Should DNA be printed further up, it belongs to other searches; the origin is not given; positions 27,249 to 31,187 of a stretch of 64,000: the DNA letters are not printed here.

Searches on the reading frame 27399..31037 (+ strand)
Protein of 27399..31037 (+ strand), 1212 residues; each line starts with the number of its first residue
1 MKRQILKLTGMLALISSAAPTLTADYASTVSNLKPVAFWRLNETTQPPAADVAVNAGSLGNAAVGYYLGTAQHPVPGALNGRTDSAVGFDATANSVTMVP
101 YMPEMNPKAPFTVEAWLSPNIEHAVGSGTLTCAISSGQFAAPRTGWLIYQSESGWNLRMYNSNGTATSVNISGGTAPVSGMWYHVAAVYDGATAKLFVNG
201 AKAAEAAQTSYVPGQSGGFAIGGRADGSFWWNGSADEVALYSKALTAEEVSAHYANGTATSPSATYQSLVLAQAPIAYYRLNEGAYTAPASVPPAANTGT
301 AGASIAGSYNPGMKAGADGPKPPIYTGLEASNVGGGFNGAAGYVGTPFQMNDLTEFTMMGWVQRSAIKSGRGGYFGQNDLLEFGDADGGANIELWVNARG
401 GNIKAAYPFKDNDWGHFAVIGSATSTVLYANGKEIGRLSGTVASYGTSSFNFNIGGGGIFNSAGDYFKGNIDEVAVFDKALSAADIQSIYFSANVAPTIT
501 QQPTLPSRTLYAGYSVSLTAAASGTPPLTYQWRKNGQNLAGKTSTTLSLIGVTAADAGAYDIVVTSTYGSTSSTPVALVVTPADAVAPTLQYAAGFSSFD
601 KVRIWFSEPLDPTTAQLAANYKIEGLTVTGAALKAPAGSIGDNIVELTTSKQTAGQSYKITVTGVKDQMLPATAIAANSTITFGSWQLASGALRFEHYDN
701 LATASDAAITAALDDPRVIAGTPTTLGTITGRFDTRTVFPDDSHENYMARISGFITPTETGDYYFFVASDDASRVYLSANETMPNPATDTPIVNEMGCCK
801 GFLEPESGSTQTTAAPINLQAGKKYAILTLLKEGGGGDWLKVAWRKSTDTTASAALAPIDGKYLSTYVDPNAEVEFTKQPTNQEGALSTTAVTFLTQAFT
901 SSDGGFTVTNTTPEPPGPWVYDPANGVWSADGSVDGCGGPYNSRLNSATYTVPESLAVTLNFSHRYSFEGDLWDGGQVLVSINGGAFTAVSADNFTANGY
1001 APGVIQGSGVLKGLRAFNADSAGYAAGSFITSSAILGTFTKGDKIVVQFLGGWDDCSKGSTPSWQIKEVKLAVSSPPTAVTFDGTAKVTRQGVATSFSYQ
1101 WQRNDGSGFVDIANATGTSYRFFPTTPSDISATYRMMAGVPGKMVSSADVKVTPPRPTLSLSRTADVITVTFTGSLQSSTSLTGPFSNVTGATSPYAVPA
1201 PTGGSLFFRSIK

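Call 19: find_encoding_contigs(protein=window:27399-31037:+, flank=10000, max_places=1)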
Protein window:27399-31037:+ (1212 aa): 4 contigs read that carry it; 1 place shown.
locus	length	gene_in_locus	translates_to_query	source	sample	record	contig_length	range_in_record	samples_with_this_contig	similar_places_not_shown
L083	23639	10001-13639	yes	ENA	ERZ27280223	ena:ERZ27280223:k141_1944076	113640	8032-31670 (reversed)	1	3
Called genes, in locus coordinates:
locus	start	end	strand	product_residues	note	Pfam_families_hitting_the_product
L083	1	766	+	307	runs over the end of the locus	PF00288:GHMP_kinases_N, PF08544:GHMP_kinases_C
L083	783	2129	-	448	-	PF00120:Gln-synt_C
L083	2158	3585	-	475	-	PF00171:Aldedh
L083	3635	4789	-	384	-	PF00465:Fe-ADH, PF13685:Fe-ADH_2 (weak), PF25137:ADH_Fe_C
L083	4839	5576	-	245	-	PF00117:GATase, PF07722:Peptidase_C26 (weak)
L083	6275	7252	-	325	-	PF01797:Y1_Tnp (faint)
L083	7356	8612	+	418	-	PF01011:PQQ (faint), PF25293:Beta-prop_EMC1_N (faint), PF13360:PQQ_2, PF13570:Beta-prop_ACSF4 (weak)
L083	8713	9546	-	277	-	PF05050:Methyltransf_21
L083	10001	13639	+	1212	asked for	PF13385:Laminin_G_3, PF07679:I-set (weak), PF13895:Ig_2 (weak), PF13927:Ig_3, PF07691:PA14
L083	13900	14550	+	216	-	PF00881:Nitroreductase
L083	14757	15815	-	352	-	PF14240:YHYH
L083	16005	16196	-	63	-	-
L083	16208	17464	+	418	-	PF00070:Pyr_redox (weak), PF00890:FAD_binding_2 (faint), PF01266:DAO, PF01494:FAD_binding_3 (faint), PF02737:3HCDH_N (weak), PF03486:HI0933_like (faint), PF07992:Pyr_redox_2 (weak), PF13450:NAD_binding_8 (weak)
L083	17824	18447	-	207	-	PF04832:SOUL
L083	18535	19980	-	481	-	PF07394:DUF1501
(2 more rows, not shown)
